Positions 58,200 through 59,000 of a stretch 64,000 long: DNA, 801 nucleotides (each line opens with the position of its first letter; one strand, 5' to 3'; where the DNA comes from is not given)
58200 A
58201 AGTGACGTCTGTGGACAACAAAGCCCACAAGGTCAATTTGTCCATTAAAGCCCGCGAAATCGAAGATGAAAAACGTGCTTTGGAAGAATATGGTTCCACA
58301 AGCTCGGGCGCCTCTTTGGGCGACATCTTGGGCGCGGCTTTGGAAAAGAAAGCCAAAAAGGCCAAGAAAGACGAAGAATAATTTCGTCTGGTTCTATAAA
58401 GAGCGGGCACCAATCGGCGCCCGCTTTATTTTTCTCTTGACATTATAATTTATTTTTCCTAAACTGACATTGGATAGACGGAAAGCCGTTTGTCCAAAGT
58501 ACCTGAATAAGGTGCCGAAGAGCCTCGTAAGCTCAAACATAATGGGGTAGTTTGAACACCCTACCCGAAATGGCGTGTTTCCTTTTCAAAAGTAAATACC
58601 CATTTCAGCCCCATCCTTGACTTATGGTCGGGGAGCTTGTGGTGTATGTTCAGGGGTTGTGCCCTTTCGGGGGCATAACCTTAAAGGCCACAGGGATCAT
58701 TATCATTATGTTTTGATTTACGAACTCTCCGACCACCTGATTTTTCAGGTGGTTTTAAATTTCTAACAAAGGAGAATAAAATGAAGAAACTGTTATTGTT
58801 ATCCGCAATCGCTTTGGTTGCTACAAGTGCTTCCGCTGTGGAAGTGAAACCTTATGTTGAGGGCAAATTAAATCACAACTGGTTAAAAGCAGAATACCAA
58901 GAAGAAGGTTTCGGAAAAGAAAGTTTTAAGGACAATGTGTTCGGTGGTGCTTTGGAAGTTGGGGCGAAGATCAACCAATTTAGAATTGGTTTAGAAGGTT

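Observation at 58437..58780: ORF-less, highly structured ~285-nt RNA unit with its own promoter and terminator, ending 24 nt before an outer-membrane protein gene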

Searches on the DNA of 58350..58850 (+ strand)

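Call 4: search_rna_families(source=window, start=58350, end=58850, threshold=evalue, max_evalue=10, show_alignments=3)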
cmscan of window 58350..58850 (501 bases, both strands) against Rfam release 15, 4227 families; matches with E-value up to 10: 11.
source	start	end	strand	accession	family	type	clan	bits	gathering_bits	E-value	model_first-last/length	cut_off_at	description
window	58352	58438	+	RF00558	L20_leader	Cis-reg; leader;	-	25.6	58.7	0.007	1-127/127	no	Ribosomal protein L20 leader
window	58389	58497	-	RF00558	L20_leader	Cis-reg; leader;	-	19.1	58.7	0.3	1-127/127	no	Ribosomal protein L20 leader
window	58392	58470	-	RF02029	sraA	Gene; sRNA;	-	19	56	2.3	1-95/95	no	sraA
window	58397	58492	-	RF04184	BTnc060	Gene; sRNA;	-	18.7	228.9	1.6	1-213/213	no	Bacteroides sRNA BTnc060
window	58734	58783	+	RF02980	freshwater-2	Cis-reg;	-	18.7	49.9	1.9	1-84/84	no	freshwater-2 RNA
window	58701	58765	-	RF02351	psRNA14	Gene; sRNA;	-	18.4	60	1.9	1-84/84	no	Proteobacteria sRNA psRNA14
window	58395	58447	-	RF02054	STnc420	Gene; sRNA;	-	17.1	70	1.6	1-58/58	no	Salmonella enterica sRNA STnc420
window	58396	58470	-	RF03152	RAGATH-1-hammerhead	Gene; ribozyme;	-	16.8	56.3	3.8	1-77/77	no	RAGATH-1 hammerhead ribozyme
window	58734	58751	-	RF01394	isrK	Gene; sRNA;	-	14.5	50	1.1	2-19/77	no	isrK Hfq binding RNA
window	58411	58540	-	RF02192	TCL6_2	Gene; lncRNA;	-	13.8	45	6.3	1-126/126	no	T-cell leukemia/lymphoma 6 conserved region 2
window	58717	58850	-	RF02709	TeloSII_ncR43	Gene; sRNA;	-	13.2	298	0.79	137-277/277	5'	TeloSII non coding RNA 43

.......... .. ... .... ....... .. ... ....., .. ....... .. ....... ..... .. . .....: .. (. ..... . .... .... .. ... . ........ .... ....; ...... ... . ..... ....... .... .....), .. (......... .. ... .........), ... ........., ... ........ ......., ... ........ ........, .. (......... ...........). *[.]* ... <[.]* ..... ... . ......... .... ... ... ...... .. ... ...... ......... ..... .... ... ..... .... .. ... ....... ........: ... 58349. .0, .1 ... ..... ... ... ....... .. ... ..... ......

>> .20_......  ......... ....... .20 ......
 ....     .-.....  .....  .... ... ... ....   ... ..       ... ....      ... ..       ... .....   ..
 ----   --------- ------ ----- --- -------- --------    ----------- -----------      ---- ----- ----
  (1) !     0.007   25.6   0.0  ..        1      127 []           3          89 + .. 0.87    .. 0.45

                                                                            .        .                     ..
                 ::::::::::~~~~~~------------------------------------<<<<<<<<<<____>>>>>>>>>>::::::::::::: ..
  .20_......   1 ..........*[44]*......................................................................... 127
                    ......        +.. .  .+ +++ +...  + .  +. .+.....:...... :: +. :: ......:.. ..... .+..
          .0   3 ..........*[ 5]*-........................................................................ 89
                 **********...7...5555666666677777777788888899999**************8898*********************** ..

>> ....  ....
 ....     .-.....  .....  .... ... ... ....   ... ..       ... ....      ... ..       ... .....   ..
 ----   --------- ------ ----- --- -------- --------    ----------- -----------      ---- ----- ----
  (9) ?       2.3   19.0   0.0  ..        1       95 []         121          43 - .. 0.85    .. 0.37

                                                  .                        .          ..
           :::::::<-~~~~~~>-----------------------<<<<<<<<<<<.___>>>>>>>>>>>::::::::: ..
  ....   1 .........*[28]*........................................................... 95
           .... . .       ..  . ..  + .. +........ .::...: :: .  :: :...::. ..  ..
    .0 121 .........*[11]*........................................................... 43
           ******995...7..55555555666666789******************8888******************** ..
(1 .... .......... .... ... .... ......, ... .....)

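Call 24: search_dna_similar(query=window:58466-58760:+, collection=phages, mode=distant, max_evalue=0.01)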
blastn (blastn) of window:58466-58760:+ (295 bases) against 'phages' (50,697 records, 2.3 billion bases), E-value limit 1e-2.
No match.

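Call 25: search_dna_similar(query=window:58466-58760:+, collection=plasmids, mode=distant, max_evalue=0.01)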
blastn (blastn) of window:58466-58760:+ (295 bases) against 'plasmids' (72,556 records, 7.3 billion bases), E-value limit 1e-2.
Records with a match: 39; places in all: 39; records where one place covers at least 80% of the query: 0.
Best place of each record, by identity: 90-95% 30; 80-90% 9.
By first word of the organism name: Agrobacterium 28; Rhizobium 3; Bradyrhizobium 2; Afipia 2; Methylocystis 2; Paracoccus 1; Ancylobacter 1.
By predicted mobility (MOB-suite, as given by PLSDB): conjugative 33; non-mobilizable 6.
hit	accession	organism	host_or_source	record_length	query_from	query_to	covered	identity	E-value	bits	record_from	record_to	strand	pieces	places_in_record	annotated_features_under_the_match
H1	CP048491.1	Agrobacterium tumefaciens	walnut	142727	135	182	16%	84.6%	1e-4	54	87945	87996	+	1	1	none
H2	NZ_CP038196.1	Paracoccus versutus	single cell,soil adjacent to the roots ...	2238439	149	190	14%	86.0%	6e-3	48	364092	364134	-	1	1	none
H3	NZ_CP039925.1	Agrobacterium tumefaciens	-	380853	149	189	14%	87.8%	5e-4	53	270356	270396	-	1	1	none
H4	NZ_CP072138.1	Agrobacterium sp. S7/73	Phyla canescens,cell culture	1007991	149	189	14%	87.8%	5e-4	53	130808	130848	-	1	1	record has no annotation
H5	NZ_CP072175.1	Rhizobium sp. AB2/73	Phyla canescens,cell culture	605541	149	189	14%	87.8%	5e-4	53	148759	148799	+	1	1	none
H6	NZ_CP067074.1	Rhizobium sp. AB2/73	Phyla canescens,cell culture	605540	149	189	14%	87.8%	5e-4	53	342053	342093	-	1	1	none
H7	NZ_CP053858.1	Agrobacterium pusense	Fusarium oxysporum f. sp. ...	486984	149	189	14%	87.8%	5e-4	53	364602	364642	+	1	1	none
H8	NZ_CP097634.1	Agrobacterium pusense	mixed culture,Seaside Soil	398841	149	189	14%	87.8%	5e-4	53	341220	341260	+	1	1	none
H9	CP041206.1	Rhizobium sp. NIBRBAC000502774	Genome assembly,Coal mine soil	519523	149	189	14%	85.4%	6e-3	48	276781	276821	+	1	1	none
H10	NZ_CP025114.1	Bradyrhizobium sp. SK17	whole organism,agricultural soil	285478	149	183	12%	91.7%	6e-3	49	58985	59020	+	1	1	none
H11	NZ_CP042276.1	Agrobacterium tumefaciens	Juglans regia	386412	149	183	12%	91.7%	6e-3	49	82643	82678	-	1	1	none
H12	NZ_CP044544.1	Bradyrhizobium betae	Beta vulgaris,Cell culture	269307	149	183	12%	91.7%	6e-3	49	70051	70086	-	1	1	none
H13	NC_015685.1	Afipia carboxidovorans OM5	-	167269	149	183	12%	91.7%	6e-3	49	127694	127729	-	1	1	none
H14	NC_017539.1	Afipia carboxidovorans OM4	-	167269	149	183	12%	91.7%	6e-3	49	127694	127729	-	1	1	none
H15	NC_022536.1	Agrobacterium pusense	-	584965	149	183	12%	91.7%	6e-3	49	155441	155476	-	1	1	none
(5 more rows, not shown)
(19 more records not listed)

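Call 26: get_annotated_region(hit=H3, flank=2500)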
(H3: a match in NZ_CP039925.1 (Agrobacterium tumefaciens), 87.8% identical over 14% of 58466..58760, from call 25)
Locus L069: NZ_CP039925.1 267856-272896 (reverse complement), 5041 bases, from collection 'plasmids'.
description: Agrobacterium tumefaciens strain CFBP7129 plasmid pAtCFBP7129b, complete sequence
organism: Agrobacterium tumefaciens (NCBI taxid 358)
taxonomy: Bacteria; Pseudomonadota; Alphaproteobacteria; Hyphomicrobiales; Rhizobiaceae; Agrobacterium; Agrobacterium tumefaciens
host: -; source: -; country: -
typing (MOB-suite, as given by PLSDB): non-mobilizable; mating-pair formation MPF_T
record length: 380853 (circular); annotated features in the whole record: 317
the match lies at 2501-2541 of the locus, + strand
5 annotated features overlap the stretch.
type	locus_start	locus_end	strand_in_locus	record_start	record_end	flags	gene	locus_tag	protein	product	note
CDS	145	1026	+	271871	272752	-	-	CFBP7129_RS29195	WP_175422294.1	AraC family transcriptional regulator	GO:0006355 - regulation of DNA-templated transcription [Evidence IEA]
CDS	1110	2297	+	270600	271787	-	-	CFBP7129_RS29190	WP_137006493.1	MFS transporter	-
CDS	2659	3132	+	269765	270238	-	-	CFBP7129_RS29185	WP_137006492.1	helix-turn-helix transcriptional regulator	-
CDS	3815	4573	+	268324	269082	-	-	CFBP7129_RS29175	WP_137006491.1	AraC family transcriptional regulator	-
CDS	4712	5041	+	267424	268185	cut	-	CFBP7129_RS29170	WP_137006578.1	ATP-binding cassette domain-containing protein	-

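Call 27: get_annotated_region(hit=H13, flank=2500)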
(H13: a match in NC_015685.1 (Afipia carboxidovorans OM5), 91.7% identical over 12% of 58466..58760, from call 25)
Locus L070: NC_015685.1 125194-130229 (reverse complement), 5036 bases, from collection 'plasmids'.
description: Afipia carboxidovorans OM5 plasmid pOC167, complete sequence
organism: Afipia carboxidovorans OM5 (NCBI taxid 504832)
taxonomy: Bacteria; Pseudomonadota; Alphaproteobacteria; Hyphomicrobiales; Nitrobacteraceae; Afipia; Afipia carboxidovorans; Afipia carboxidovorans OM5
host: -; source: -; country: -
typing (MOB-suite, as given by PLSDB): conjugative; replicon rep_cluster_470; relaxase MOBP; mating-pair formation MPF_T
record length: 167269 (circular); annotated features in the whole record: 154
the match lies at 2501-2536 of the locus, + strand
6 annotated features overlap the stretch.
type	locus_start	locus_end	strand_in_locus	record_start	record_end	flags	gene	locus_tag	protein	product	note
CDS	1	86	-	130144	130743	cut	-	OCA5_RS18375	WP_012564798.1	DUF1419 domain-containing protein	-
CDS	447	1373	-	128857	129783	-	-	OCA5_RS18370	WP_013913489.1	DUF3991 and toprim domain-containing protein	-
CDS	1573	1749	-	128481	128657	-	-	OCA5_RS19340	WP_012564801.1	hypothetical protein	-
CDS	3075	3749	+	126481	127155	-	-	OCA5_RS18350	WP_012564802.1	hypothetical protein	-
CDS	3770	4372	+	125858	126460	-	-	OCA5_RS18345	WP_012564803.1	RES family NAD+ phosphorylase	-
CDS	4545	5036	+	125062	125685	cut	-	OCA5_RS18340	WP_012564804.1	acyl-homoserine-lactone synthase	-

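Call 28: get_annotated_region(hit=H2, flank=2500)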
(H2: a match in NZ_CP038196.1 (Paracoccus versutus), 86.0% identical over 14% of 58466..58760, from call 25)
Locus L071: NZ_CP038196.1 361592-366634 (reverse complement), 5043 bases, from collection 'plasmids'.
description: Paracoccus versutus strain DSM 17099 plasmid pBEN, complete sequence
organism: Paracoccus versutus (NCBI taxid 34007)
taxonomy: Bacteria; Pseudomonadota; Alphaproteobacteria; Rhodobacterales; Paracoccaceae; Paracoccus; Paracoccus versutus
host: -; source: single cell,soil adjacent to the roots of the plant Clitoria ternatea; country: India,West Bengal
typing (MOB-suite, as given by PLSDB): conjugative; replicon rep_cluster_746; relaxase MOBP,MOBP; mating-pair formation MPF_T
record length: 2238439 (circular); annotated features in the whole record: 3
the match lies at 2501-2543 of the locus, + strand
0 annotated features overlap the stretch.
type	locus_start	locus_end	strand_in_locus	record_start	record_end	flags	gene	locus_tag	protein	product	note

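Call 29: search_rna_families(sources=[L069, L070, L071], threshold=gathering, show_alignments=3)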
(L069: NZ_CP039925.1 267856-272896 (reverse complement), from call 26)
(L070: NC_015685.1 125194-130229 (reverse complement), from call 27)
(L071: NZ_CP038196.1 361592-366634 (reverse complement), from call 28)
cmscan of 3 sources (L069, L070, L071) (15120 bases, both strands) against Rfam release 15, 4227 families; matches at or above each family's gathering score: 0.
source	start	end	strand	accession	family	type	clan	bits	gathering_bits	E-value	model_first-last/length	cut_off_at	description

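Call 34: search_dna_similar(query=L070:2390-2640:+, collection=plasmids, mode=distant, max_evalue=0.001, max_rows=60, rows=spread)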
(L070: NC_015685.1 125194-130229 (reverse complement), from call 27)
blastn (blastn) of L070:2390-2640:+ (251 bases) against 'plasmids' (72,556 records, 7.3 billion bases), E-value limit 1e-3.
Records with a match: 300; places in all: 380; records where one place covers at least 80% of the query: 174.
Best place of each record, by identity: >=99% 2; 90-95% 5; 80-90% 76; 60-80% 217.
By first word of the organism name: Agrobacterium 132; Rhizobium 71; Bradyrhizobium 19; Shinella 10; Sinorhizobium 8; Methylobacterium 8; Afipia 4; Ketogulonicigenium 4; Ancylobacter 3; Bosea 3; and 23 more.
By predicted mobility (MOB-suite, as given by PLSDB): conjugative 249; non-mobilizable 45; mobilizable 6.
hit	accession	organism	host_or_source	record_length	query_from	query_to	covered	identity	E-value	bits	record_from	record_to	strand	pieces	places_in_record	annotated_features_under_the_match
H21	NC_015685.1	Afipia carboxidovorans OM5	-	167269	1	251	100%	100.0%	4e-125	453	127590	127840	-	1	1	none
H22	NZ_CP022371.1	Bosea sp. AS-1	-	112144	26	251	90%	87.8%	2e-70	272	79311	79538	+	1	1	none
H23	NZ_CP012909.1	Ketogulonicigenium vulgare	cell culture,Tianjin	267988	40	251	84%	85.2%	5e-54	218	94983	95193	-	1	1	none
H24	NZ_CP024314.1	Rhizobium sp. NXC24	Phaseolus vulgaris,cell culture,plant ...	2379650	36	249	85%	82.0%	2e-46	193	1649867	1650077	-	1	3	record has no annotation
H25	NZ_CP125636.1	Rhizobium leguminosarum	Phaseolus vulgaris,Pure culture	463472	42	248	82%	83.8%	4e-48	198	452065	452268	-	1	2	none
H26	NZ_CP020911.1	Rhizobium etli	Phaseolus vulgaris,cell culture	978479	39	248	84%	80.8%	2e-40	172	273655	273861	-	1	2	none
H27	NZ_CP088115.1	Sinorhizobium meliloti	cell culture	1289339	39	248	84%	79.0%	1e-35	157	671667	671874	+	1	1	none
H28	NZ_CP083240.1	Ancylobacter polymorphus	activated sludge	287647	27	251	90%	73.1%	5e-16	92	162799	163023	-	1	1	none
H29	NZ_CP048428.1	Rhizobium daejeonense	Cell,soil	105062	43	248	82%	79.1%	9e-38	163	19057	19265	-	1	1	none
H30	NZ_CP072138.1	Agrobacterium sp. S7/73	Phyla canescens,cell culture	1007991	42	248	82%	78.3%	2e-34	153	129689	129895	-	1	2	record has no annotation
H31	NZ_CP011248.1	Agrobacterium tumefaciens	Achillea ptarmica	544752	41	251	84%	76.6%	5e-28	131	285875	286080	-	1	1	none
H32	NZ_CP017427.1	Methylobacterium sp. XJLW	single cell,soil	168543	40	251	84%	75.8%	7e-27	127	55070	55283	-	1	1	none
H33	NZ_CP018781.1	Brucella pituitosa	Zea mays,cell culture,root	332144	46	249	81%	77.9%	5e-28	131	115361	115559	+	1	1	none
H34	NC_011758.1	Methylorubrum extorquens CM4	-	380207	40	251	84%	74.7%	2e-21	110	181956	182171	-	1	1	none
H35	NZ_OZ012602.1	Shinella sp. WSD5-1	-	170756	41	251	84%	74.9%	5e-22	111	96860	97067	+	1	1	none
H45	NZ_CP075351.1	Pseudochrobactrum algeriensis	Bos taurus,cell culture,lymph nodes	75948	59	251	77%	79.9%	6e-34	151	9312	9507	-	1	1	none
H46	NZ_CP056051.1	Agrobacterium vitis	Vitis vinifera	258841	49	251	81%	75.8%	5e-22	111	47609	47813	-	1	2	none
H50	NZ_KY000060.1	Agrobacterium radiobacter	-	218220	43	251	83%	71.6%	1e-10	73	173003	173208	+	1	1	none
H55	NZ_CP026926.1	Agrobacterium tumefaciens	Medicago sativa,from a crown gall tumor ...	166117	43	251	83%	70.8%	7e-8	64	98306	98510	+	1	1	none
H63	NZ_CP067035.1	Agrobacterium fabrum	-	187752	43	248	82%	70.4%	3e-6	59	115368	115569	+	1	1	none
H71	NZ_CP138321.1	Agrobacterium fabrum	Blueberry,Crown gall tissues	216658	43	203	64%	75.2%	2e-13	82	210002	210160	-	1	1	none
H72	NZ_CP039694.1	Agrobacterium larrymoorei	-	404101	43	203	64%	71.7%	1e-5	58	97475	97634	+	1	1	none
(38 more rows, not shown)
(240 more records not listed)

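Call 35: get_annotated_region(hit=H63, flank=5000)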
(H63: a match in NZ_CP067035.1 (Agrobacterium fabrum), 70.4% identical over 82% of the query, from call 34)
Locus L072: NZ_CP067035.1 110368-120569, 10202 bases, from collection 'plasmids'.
description: Agrobacterium fabrum strain EHA105 plasmid pEHA105, complete sequence
organism: Agrobacterium fabrum (NCBI taxid 1176649)
taxonomy: Bacteria; Pseudomonadota; Alphaproteobacteria; Hyphomicrobiales; Rhizobiaceae; Agrobacterium; Agrobacterium fabrum
host: -; source: -; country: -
typing (MOB-suite, as given by PLSDB): conjugative; replicon rep_cluster_490,rep_cluster_553; relaxase MOBP,MOBQ; mating-pair formation MPF_T
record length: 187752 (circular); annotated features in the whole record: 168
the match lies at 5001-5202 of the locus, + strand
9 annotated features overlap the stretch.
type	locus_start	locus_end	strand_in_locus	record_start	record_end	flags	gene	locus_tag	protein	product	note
CDS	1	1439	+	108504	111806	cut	traA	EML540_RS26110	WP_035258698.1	Ti-type conjugative transfer relaxase TraA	-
CDS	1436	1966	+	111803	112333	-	traF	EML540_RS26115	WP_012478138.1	conjugative transfer signal peptidase TraF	-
CDS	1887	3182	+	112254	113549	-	-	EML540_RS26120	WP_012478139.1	conjugal transfer protein TraB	-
CDS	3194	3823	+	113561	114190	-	-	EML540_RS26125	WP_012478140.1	TraH family protein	GO:0000160 - phosphorelay signal transduction system [Evidence IEA]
CDS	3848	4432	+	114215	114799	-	-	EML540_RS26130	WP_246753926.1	hypothetical protein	-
CDS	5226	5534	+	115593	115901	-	-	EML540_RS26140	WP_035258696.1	transcriptional repressor TraM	-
CDS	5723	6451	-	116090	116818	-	-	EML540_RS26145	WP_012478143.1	transposase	GO:0006313 - DNA transposition [Evidence IEA]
CDS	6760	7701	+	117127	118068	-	-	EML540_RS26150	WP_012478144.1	hypothetical protein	-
CDS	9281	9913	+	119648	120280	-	-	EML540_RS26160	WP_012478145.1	HAD family hydrolase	-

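Call 36: get_annotated_region(hit=H34, flank=5000)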
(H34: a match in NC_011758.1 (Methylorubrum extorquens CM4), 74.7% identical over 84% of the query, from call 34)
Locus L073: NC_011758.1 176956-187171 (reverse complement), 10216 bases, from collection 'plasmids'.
description: Methylorubrum extorquens CM4 plasmid pCMU01, complete sequence
organism: Methylorubrum extorquens CM4 (NCBI taxid 440085)
taxonomy: Bacteria; Pseudomonadota; Alphaproteobacteria; Hyphomicrobiales; Methylobacteriaceae; Methylorubrum; Methylorubrum extorquens; Methylorubrum extorquens CM4
host: -; source: -; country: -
typing (MOB-suite, as given by PLSDB): conjugative; replicon rep_cluster_4; relaxase MOBQ; mating-pair formation MPF_I
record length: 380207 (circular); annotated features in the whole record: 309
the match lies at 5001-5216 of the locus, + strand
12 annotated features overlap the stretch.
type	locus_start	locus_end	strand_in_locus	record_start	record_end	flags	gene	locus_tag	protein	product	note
CDS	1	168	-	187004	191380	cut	-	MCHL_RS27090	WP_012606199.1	strawberry notch family protein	-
CDS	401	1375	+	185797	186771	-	-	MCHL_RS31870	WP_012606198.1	MucR family transcriptional regulator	GO:0006355 - regulation of DNA-templated transcription [Evidence IEA]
CDS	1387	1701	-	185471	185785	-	-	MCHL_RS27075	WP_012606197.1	DUF4326 domain-containing protein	-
CDS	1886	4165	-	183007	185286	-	-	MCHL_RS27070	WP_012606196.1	ParB/RepB/Spo0J family partition protein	-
CDS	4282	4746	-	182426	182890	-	-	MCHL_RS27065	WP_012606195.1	hypothetical protein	-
CDS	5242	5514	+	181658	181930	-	-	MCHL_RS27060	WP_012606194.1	hypothetical protein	-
CDS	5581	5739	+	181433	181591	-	-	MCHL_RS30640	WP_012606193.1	hypothetical protein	-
CDS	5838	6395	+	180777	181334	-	-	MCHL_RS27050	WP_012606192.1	hypothetical protein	-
CDS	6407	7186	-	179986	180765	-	-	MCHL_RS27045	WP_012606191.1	hypothetical protein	-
CDS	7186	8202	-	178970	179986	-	-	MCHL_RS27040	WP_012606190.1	zincin-like metallopeptidase domain-containing protein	-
CDS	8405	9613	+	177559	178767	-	-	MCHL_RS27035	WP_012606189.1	IS256-like element ISMex14 family transposase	GO:0006313 - DNA transposition [Evidence IEA]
CDS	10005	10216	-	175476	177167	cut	-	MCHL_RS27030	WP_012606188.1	methyl-accepting chemotaxis protein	GO:0007165 - signal transduction [Evidence IEA]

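Call 37: get_annotated_region(hit=H22, flank=5000)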
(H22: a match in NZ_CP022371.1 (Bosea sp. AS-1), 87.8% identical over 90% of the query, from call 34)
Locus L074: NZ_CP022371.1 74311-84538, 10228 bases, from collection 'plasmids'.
description: Bosea sp. AS-1 plasmid unnamed2, complete sequence
organism: Bosea sp. AS-1 (NCBI taxid 2015316)
taxonomy: Bacteria; Pseudomonadota; Alphaproteobacteria; Hyphomicrobiales; Boseaceae; Bosea; Bosea sp. AS-1
host: -; source: -; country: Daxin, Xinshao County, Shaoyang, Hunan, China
typing (MOB-suite, as given by PLSDB): conjugative; replicon rep_cluster_511; relaxase MOBP; mating-pair formation MPF_T
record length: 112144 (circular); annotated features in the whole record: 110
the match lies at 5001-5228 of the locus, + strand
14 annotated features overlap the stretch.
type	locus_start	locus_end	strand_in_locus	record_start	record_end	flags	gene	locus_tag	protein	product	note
CDS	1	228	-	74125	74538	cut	-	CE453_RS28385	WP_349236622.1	cytochrome c family protein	-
CDS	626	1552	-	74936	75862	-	-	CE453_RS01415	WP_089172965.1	DUF3991 and toprim domain-containing protein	-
CDS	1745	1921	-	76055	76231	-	-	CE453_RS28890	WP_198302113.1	hypothetical protein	-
CDS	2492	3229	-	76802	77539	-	-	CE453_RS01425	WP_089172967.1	cation transporter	GO:0006812 - monoatomic cation transport [Evidence IEA]; GO:0055085 - transmembrane transport [Evidence IEA]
CDS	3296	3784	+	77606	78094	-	-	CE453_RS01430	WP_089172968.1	helix-turn-helix domain-containing protein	-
CDS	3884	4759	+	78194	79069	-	-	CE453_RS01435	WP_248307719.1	PAS domain S-box protein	-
CDS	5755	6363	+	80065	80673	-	-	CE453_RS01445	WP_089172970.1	acyl-homoserine-lactone synthase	-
CDS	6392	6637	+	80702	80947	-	-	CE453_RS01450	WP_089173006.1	hypothetical protein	-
CDS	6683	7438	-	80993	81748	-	-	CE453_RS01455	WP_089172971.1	hypothetical protein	-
CDS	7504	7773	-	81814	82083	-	-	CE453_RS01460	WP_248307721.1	hypothetical protein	-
CDS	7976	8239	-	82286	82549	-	-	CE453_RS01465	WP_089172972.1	hypothetical protein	-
CDS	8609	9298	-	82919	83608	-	-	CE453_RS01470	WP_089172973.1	acyltransferase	-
CDS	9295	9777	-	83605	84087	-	-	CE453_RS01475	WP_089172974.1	hypothetical protein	-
CDS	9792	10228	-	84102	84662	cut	-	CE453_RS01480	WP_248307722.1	hypothetical protein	-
